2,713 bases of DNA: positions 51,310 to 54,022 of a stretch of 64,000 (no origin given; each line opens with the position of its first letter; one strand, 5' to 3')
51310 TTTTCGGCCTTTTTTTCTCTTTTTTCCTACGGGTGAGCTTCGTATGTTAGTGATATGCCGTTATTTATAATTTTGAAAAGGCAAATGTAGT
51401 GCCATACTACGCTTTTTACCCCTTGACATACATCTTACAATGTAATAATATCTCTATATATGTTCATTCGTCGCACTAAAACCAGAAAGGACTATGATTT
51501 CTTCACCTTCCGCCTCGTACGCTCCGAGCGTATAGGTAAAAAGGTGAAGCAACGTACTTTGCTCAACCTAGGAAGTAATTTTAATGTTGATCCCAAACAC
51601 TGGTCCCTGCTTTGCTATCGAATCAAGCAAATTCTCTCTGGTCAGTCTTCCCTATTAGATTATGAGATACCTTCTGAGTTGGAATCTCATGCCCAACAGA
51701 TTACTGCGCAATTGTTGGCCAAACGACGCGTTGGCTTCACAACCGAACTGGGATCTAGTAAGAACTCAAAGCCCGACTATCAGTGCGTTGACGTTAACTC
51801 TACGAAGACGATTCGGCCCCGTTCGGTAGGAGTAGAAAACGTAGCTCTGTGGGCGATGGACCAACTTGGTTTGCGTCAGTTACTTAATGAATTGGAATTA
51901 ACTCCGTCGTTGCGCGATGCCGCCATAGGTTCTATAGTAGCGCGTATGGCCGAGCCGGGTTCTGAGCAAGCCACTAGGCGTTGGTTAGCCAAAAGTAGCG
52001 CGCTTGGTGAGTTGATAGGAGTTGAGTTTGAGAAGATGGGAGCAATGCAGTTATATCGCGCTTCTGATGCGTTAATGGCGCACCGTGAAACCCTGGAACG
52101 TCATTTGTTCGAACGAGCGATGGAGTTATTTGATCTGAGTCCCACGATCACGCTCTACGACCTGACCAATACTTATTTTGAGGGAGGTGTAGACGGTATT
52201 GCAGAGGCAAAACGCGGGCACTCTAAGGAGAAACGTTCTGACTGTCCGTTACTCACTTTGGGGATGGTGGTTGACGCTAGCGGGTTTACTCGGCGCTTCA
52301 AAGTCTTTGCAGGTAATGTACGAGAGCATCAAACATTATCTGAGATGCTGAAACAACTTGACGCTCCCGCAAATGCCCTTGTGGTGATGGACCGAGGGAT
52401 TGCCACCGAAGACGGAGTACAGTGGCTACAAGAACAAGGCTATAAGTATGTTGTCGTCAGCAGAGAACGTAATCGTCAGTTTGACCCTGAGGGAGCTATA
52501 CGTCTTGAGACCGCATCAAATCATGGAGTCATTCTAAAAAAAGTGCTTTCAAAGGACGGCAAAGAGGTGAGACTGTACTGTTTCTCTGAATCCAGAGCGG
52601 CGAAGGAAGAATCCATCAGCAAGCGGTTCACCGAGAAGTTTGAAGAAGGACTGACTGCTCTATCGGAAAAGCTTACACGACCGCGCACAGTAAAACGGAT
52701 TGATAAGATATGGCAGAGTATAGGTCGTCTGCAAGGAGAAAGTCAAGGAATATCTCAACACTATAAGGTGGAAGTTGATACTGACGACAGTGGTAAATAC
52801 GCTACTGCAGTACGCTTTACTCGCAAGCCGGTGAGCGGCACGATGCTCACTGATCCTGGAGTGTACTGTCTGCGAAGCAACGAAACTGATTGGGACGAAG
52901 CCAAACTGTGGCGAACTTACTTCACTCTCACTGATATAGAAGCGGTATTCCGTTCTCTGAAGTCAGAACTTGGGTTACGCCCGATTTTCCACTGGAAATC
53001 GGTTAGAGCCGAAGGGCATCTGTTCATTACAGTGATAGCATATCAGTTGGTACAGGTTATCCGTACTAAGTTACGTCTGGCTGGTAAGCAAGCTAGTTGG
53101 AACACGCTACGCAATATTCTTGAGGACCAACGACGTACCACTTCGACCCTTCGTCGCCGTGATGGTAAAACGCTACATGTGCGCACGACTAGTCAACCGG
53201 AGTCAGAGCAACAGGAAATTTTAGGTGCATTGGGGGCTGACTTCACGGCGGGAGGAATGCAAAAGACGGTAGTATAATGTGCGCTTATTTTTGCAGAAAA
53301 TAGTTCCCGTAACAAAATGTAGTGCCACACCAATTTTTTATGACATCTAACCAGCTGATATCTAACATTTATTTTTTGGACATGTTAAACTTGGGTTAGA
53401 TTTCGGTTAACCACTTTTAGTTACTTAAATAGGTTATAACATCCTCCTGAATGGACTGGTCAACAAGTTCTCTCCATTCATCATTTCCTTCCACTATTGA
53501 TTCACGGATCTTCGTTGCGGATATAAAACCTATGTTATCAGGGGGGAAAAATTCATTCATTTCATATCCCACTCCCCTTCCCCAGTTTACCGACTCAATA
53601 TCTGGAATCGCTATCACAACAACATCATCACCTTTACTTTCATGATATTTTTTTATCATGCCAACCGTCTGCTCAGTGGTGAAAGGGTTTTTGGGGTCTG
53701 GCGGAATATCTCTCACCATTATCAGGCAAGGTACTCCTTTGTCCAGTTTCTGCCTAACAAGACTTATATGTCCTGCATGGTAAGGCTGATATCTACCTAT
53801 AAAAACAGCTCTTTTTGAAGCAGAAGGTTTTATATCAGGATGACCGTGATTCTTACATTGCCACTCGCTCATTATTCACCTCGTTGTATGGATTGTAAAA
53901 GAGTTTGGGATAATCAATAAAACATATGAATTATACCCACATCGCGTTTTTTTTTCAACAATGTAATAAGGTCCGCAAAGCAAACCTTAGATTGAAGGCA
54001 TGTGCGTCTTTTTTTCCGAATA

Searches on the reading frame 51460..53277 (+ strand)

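Call 49: search_protein_families(library=pfam, proteins=[window:51460-53277:+], max_evalue=0.001)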
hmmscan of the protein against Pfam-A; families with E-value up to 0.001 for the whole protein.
window:51460-53277:+ (605 aa): 1 family
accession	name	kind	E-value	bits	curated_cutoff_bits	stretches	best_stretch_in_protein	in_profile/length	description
PF01609.27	DDE_Tnp_1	-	2.9e-12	47.2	23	1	244-530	20-200/200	Transposase DDE domain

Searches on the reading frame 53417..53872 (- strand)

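Call 49: search_protein_families(library=pfam, proteins=[window:53417-53872:-], max_evalue=0.001)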
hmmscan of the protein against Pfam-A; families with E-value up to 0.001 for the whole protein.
window:53417-53872:- (151 aa): 1 family
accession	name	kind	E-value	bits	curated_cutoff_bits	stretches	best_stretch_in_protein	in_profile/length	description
PF01467.32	CTP_transf_like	-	2.9e-06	28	21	1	23-94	1-73/133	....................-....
